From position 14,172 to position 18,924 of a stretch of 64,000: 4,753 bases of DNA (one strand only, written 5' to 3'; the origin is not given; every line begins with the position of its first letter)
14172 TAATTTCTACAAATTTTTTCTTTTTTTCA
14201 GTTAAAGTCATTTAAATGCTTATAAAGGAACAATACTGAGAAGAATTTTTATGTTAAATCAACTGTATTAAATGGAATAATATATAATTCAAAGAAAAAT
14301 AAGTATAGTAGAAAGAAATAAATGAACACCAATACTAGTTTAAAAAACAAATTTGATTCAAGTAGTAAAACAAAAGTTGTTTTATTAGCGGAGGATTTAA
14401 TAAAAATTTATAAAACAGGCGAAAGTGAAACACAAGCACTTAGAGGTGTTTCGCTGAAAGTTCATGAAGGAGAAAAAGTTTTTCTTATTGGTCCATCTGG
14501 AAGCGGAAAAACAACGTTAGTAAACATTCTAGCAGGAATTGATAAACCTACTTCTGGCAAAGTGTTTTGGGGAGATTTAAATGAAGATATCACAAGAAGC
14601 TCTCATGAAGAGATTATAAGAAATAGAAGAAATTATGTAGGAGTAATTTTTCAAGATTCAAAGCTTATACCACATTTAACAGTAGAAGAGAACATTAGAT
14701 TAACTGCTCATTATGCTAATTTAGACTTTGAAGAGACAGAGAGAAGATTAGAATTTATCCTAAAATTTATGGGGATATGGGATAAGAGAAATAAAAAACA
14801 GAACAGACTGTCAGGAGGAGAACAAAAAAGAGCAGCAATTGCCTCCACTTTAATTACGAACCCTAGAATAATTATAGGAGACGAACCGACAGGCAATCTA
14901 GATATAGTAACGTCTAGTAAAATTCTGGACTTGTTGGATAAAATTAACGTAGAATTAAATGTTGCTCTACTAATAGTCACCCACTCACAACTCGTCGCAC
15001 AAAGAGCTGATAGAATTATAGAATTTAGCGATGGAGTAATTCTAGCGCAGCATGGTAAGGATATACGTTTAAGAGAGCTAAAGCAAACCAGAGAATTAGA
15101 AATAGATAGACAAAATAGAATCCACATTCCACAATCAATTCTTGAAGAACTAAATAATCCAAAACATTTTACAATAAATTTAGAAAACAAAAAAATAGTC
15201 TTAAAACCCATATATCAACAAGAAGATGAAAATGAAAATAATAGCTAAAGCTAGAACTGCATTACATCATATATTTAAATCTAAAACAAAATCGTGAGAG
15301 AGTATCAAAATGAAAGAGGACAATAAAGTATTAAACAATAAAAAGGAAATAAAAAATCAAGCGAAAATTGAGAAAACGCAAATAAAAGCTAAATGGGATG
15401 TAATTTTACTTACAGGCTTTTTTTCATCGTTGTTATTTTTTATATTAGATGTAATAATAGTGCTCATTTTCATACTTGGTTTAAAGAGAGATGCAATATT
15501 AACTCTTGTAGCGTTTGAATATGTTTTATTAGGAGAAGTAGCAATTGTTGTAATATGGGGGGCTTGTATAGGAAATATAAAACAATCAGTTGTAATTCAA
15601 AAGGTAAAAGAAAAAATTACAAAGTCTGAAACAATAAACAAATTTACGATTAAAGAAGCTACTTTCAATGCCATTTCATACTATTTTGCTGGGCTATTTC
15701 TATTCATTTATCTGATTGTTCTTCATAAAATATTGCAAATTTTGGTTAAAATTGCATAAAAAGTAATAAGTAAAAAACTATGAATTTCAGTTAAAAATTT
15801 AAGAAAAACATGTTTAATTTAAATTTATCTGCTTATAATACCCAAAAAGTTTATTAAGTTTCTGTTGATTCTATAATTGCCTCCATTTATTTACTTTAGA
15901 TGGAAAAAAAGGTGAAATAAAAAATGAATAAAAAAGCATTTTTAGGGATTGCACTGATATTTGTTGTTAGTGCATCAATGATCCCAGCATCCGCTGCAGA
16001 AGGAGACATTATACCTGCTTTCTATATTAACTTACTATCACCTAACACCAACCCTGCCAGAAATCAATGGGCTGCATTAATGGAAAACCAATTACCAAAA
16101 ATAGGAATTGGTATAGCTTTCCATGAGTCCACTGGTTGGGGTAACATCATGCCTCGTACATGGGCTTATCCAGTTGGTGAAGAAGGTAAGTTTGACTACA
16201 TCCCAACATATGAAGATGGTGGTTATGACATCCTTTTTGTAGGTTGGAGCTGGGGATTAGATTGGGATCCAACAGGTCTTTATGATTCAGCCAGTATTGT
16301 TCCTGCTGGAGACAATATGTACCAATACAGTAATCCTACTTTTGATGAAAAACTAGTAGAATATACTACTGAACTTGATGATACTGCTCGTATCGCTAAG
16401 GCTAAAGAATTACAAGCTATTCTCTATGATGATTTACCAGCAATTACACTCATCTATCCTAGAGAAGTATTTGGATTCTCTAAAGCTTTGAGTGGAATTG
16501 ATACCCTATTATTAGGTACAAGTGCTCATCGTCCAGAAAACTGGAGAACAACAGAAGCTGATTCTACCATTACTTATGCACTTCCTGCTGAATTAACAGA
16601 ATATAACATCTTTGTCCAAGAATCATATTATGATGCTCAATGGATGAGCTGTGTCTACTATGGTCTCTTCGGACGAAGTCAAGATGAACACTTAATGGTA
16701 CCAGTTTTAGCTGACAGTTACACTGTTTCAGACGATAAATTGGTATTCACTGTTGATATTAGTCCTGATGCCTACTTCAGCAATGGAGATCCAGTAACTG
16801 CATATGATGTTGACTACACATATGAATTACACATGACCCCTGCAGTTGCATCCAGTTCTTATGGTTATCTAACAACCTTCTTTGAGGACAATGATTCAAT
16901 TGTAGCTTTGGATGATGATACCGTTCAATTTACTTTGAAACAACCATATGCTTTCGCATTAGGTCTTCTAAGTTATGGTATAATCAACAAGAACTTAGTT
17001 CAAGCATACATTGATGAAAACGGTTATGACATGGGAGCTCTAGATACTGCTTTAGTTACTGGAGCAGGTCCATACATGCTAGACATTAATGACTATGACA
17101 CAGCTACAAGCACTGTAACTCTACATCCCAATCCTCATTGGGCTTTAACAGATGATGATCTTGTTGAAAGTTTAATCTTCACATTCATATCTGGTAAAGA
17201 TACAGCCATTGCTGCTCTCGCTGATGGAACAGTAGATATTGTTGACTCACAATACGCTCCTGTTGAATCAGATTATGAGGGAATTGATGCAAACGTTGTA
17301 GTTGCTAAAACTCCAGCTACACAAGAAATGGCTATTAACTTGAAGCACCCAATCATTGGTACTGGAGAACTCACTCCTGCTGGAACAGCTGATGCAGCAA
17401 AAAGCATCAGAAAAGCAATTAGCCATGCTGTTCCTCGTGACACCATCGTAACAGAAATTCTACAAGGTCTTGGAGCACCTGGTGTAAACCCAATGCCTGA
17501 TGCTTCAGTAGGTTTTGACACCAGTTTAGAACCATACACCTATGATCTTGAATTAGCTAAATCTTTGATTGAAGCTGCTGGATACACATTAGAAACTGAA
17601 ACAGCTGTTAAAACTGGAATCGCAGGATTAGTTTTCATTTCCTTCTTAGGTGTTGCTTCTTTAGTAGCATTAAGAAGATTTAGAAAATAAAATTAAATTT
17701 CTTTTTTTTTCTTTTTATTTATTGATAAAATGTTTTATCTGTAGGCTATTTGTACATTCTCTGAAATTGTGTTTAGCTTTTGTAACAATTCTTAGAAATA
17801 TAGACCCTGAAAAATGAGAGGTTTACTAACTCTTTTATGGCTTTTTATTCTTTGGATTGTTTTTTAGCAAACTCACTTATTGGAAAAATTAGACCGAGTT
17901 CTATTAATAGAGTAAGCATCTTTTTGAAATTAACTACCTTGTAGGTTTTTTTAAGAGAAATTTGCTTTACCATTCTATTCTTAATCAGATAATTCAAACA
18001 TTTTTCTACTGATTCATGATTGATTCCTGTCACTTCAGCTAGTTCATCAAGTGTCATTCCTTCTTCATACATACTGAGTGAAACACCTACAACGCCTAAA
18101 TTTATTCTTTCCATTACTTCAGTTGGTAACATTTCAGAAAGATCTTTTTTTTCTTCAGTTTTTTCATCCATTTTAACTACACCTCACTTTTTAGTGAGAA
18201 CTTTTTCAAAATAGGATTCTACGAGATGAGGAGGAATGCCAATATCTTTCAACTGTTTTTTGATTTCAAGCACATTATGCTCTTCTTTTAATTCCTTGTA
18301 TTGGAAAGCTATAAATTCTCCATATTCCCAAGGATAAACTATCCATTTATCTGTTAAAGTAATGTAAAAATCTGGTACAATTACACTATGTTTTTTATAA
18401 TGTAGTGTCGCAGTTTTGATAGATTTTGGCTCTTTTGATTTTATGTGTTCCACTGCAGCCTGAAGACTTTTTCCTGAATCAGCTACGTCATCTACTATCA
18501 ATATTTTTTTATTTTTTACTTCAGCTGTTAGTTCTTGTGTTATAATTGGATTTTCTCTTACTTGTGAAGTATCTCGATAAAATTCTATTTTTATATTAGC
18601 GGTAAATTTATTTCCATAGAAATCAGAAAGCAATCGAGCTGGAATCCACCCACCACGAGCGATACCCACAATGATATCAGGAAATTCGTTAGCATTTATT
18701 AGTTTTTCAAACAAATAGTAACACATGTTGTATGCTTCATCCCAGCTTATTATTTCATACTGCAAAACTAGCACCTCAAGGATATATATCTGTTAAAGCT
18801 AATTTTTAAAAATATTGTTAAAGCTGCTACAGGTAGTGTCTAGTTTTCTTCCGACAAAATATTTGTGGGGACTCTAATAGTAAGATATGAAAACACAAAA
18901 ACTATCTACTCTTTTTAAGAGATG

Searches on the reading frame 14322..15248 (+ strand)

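Call 56: search_protein_families(library=pfam, proteins=[window:14322-15248:+], max_evalue=0.001)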
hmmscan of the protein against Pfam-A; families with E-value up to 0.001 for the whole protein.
window:14322-15248:+ (308 aa): 5 families
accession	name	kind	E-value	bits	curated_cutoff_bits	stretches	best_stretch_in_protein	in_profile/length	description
PF00005.33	ABC_tran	-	2.1e-35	122.7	25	1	40-190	1-136/137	ABC transporter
PF13304.12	AAA_21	-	9.1e-06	26.4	27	0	54-102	3-48/304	AAA domain, putative AbiEii toxin, Type IV TA system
PF13191.12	AAA_16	-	0.00034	21.6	32.6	1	35-76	7-51/167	AAA ATPase domain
PF03193.22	RsgA_GTPase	-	0.00054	20.3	30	1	27-73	84-129/174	RsgA GTPase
PF13555.12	AAA_29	-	0.00071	19.7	27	0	42-67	14-39/61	P-loop containing region of AAA domain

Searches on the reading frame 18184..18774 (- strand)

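Call 56: search_protein_families(library=pfam, proteins=[window:18184-18774:-], max_evalue=0.001)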
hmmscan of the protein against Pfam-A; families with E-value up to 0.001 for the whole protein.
window:18184-18774:- (196 aa): 2 families
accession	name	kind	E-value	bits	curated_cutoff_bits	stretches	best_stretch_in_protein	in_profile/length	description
PF00156.33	Pribosyltran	-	5.5e-27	94.5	26.3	1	19-152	16-154/158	Phosphoribosyl transferase domain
PF14681.12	UPRTase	-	6.8e-05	22.9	27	1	35-122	70-156/206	Uracil phosphoribosyltransferase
